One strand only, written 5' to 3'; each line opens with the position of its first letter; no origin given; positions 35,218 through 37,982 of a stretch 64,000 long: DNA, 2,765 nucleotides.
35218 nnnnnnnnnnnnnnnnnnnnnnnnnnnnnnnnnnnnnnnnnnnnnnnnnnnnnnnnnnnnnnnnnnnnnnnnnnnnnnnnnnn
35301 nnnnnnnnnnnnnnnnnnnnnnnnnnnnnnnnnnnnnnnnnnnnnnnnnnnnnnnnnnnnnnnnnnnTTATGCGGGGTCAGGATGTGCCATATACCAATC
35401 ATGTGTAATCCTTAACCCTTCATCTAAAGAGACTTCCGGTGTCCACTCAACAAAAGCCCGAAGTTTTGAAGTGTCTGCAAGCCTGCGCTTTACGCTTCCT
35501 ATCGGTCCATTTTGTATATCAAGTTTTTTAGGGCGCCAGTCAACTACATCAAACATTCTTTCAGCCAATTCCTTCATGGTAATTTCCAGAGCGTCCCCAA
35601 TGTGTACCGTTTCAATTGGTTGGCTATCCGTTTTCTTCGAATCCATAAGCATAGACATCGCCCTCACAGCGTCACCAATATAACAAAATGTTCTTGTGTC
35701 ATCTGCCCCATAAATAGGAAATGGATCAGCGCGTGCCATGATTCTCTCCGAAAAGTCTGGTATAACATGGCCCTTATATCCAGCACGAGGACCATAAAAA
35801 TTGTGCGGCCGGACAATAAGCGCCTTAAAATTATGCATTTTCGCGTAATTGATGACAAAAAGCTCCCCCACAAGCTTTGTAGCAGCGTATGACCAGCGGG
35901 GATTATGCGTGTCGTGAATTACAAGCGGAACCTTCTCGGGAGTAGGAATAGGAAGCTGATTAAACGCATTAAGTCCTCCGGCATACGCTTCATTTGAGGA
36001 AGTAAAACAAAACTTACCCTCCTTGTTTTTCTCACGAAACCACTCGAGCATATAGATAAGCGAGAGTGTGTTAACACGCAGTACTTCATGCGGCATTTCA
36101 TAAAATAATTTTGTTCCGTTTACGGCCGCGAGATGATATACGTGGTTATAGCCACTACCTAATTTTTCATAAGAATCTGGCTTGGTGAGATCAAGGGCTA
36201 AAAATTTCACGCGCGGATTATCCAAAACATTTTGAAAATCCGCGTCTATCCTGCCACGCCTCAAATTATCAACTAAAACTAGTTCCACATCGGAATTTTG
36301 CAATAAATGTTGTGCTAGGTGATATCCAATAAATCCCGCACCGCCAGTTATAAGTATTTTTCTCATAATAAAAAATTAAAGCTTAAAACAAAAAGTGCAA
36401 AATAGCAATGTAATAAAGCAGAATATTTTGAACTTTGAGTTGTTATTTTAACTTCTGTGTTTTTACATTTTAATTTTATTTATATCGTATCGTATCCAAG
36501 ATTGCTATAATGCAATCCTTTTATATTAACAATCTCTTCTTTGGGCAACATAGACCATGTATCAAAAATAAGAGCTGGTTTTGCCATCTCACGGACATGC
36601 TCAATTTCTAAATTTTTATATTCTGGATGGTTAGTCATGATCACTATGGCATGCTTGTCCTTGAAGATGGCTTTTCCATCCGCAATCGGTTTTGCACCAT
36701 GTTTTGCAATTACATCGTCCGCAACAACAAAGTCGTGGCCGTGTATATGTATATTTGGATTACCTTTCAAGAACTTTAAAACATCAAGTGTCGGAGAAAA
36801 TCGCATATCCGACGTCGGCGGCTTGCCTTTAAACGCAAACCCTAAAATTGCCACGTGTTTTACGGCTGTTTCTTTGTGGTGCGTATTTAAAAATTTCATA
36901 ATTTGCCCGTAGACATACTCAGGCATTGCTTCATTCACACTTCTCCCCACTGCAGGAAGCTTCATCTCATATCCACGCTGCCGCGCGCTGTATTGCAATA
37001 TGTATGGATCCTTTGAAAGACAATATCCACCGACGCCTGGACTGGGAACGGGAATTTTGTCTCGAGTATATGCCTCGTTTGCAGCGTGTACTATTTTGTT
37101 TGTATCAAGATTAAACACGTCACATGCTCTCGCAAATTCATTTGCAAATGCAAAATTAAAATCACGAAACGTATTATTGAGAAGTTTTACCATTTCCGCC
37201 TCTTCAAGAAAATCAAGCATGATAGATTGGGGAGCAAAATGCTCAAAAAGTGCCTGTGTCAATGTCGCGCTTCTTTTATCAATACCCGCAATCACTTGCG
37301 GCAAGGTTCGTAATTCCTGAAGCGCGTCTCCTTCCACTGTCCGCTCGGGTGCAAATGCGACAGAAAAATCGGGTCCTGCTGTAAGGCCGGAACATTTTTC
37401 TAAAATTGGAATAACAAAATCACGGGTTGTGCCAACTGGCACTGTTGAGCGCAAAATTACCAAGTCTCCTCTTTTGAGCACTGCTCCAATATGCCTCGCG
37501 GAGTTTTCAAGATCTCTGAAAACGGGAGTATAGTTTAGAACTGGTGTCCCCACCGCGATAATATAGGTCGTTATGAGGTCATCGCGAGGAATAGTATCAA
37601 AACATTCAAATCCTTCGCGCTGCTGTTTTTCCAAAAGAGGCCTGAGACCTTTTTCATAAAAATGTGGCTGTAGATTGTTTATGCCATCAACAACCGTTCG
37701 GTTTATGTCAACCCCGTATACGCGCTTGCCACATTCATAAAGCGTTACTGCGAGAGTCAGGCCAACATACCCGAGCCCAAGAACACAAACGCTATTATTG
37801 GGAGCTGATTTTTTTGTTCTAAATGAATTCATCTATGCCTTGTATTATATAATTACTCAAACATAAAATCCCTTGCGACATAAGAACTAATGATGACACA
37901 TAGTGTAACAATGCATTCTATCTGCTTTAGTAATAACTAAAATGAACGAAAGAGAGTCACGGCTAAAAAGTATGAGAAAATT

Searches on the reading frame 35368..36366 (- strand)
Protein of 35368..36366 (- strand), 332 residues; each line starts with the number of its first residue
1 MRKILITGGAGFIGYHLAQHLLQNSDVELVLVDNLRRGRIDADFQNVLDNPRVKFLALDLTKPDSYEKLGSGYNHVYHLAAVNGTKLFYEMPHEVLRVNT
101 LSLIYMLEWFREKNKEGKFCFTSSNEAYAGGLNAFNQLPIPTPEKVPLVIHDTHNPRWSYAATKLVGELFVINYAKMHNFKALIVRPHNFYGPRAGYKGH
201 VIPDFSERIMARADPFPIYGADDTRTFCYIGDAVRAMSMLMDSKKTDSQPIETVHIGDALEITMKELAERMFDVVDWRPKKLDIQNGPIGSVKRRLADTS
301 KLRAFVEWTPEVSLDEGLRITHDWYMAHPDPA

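Call 7: search_protein_families(library=pfam, proteins=[window:35368-36366:-], max_evalue=0.001)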
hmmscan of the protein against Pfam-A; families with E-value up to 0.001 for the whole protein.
window:35368-36366:- (332 aa): 7 families
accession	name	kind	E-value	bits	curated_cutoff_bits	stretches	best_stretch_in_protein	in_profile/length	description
PF01370.27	Epimerase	-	2.7e-42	145.3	20.9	1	4-249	1-233/240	NAD dependent epimerase/dehydratase family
PF16363.11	GDP_Man_Dehyd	-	3.1e-41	142.4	27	1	5-320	1-331/332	GDP-mannose 4,6 dehydratase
PF02719.21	Polysacc_synt_2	-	2.8e-14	53.5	20.2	2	155-290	133-262/293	Polysaccharide biosynthesis protein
PF07993.18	NAD_binding_4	-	5.3e-12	45.9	20.1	1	6-192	1-209/258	Male sterility protein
PF04321.23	RmlD_sub_bind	-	1.2e-08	34.9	27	1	3-281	2-237/287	RmlD substrate binding domain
PF01073.25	3Beta_HSD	-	2.2e-07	30.6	22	1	5-195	1-186/280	3-beta hydroxysteroid dehydrogenase/isomerase family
PF08659.16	KR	-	5.9e-05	23.5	22.6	1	4-95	3-104/180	KR domain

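Call 15: search_protein_families(library=ncbifam, proteins=[window:35368-36366:-], max_evalue=0.001)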
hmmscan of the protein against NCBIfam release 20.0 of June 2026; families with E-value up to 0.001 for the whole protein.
window:35368-36366:- (332 aa): 23 families
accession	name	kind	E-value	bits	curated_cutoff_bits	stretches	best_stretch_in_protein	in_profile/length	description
TIGR01181.1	dTDP_gluc_dehyt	equivalog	2.5e-38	132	365.1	1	3-328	1-314/321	dTDP-glucose 4,6-dehydratase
TIGR04180.1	EDH_00030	hypoth_equivalog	8.2e-28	97.3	475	1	4-312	1-296/297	NAD-dependent 4,6-dehydratase LegB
NF007490.0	PRK10084.1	subfamily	1.8e-20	73.3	649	1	3-328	2-337/361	dTDP-glucose 4,6-dehydratase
NF008872.0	PRK11908.1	equivalog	2.3e-20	73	294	1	1-326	1-336/349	bifunctional UDP-4-keto-pentose/UDP-xylose synthase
NF043036.1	ErythonDh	equivalog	1.3e-18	67.3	325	1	3-177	2-166/321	D-erythronate dehydrogenase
NF047922.1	GDPFucSynFcl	equivalog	3.3e-18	66.2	500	1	159-328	133-304/308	GDP-L-fucose synthase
TIGR02197.1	heptose_epim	equivalog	1e-17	64.3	274.6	1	4-246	1-235/316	ADP-glyceromanno-heptose 6-epimerase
TIGR01179.1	galE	equivalog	1.7e-17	63.3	262.3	1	3-329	1-329/332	UDP-glucose 4-epimerase GalE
NF007582.0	PRK10217.1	equivalog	1.6e-16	60.4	698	1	1-328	1-334/355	dTDP-glucose 4,6-dehydratase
NF011728.1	PRK15181.1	equivalog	1.6e-16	60.3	760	1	3-327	17-339/348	Vi polysaccharide biosynthesis UDP-N-acetylglucosaminuronic acid C-4 epimerase TviC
NF005998.1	PRK08125.1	equivalog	1.6e-12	46.6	777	1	2-281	316-591/649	bifunctional UDP-4-amino-4-deoxy-L-arabinose formyltransferase/UDP-glucuronic acid oxidase ArnA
NF047837.1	UDPAcbARedWbcJ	equivalog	2.7e-09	36.4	500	0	159-278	102-218/372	UDP-2-acetamido-2,6-beta-L-arabino-hexul-4-ose reductase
TIGR01472.1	gmd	equivalog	6.9e-09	35.4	415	1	4-276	3-269/342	GDP-mannose 4,6-dehydratase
TIGR03589.1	PseB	equivalog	8.5e-09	34.8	407.75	1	2-99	5-101/324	UDP-N-acetylglucosamine 4,6-dehydratase (inverting)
NF042422.1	oxyalk_red_OleD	equivalog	1.1e-08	34.9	580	1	3-248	2-222/329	2-alkyl-3-oxoalkanoate reductase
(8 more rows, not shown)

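Call 29: search_solved_structures(query=window:35368-36366:-, max_evalue=1e-10)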
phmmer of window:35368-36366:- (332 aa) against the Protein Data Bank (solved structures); distinct sequences matched with E-value up to 1e-10: 59.
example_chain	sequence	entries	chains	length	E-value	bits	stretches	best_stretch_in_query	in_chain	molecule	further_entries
2hun_A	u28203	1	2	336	5.4e-28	101.4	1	3-327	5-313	336aa long hypothetical dTDP-glucose 4,6-dehydratase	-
4zrm_A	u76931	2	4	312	2.5e-26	95.9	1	3-325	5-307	UDP-glucose 4-epimerase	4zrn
8rdg_A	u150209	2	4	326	2e-23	86.4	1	3-320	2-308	SDR family NAD(P)-dependent oxidoreductase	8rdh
8rdi_A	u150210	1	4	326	6.9e-23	84.6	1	3-320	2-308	SDR family NAD(P)-dependent oxidoreductase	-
6zl6_A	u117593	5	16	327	2.6e-22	82.7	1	3-325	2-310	Epimerase domain-containing protein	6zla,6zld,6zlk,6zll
8du1_A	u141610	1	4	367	3.8e-22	82.1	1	1-327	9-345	dTDP-glucose 4,6-dehydratase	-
4lk3_A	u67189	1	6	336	4.3e-22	82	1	2-320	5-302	UDP-glucuronic acid decarboxylase 1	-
8vr2_A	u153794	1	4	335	4.9e-22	81.8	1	2-328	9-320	NAD-dependent epimerase/dehydratase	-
4gll_A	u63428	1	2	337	5.9e-22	81.5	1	2-320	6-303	UDP-glucuronic acid decarboxylase 1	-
2b69_A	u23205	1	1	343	6.3e-22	81.4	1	2-320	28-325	UDP-glucuronate decarboxylase 1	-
6zlj_A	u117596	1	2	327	7.3e-22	81.2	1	3-325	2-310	Epimerase domain-containing protein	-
4m55_A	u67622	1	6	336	8.1e-22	81.1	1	2-320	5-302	UDP-glucuronic acid decarboxylase 1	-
3ehe_A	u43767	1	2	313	1.4e-21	80.3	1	3-320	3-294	UDP-glucose 4-epimerase (GalE-1)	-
2c5e_A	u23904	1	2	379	1.6e-21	80.1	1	3-325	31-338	GDP-MANNOSE-3', 5'-EPIMERASE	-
3icp_A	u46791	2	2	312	1.6e-21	80.1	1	3-321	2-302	NAD-dependent epimerase/dehydratase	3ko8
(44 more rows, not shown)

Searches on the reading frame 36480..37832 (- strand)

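Call 7: search_protein_families(library=pfam, proteins=[window:36480-37832:-], max_evalue=0.001)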
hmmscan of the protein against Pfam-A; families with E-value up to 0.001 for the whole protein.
window:36480-37832:- (450 aa): 3 families
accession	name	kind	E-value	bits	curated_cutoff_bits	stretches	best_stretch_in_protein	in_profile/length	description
PF03721.20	UDPG_MGDP_dh_N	-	6.5e-38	130.6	27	1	14-190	2-181/187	UDP-glucose/GDP-mannose dehydrogenase family, NAD binding domain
PF00984.24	UDPG_MGDP_dh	-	2.9e-23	82.2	25.4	1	210-301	1-93/94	UDP-glucose/GDP-mannose dehydrogenase family, central domain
PF03720.21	UDPG_MGDP_dh_C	-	4.6e-17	62.7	30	1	328-429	1-101/103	UDP-glucose/GDP-mannose dehydrogenase family, UDP binding domain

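Call 15: search_protein_families(library=ncbifam, proteins=[window:36480-37832:-], max_evalue=0.001)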
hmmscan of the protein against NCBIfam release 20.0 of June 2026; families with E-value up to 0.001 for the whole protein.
window:36480-37832:- (450 aa): 8 families
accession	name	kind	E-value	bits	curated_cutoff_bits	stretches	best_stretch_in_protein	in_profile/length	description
TIGR03026.1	NDP-sugDHase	subfamily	1.5e-105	353.4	189.8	1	14-426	2-412/413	nucleotide sugar dehydrogenase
NF040825.1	UDPMaNacDH_Arch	equivalog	1.9e-70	237.8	750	1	15-428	3-400/418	UDP-N-acetyl-D-mannosamine dehydrogenase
NF008286.0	PRK11064.1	equivalog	1.1e-60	205.4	459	1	13-415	4-409/420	UDP-N-acetyl-D-mannosamine dehydrogenase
NF011729.0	PRK15182.1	equivalog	2.6e-50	171.5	592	1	15-432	9-419/425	Vi polysaccharide biosynthesis UDP-N-acetylglucosamine C-6 dehydrogenase TviB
NF041297.1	UDPGDh_AglM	equivalog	5.6e-50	170.5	670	1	15-432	3-420/429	UDP-glucose 6-dehydrogenase AglM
NF047673.2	TeichurnBiosyTuaD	equivalog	1.1e-45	156.6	700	1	15-447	4-431/439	UDP-glucose 6-dehydrogenase TuaD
NF011631.0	PRK15057.1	equivalog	2.2e-10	40.2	757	1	15-277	3-259/388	UDP-glucose 6-dehydrogenase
TIGR03911.1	pyrrolys_PylD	equivalog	8.2e-05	21.9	150.05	1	12-92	145-222/266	3-methylornithyl-N6-L-lysine dehydrogenase PylD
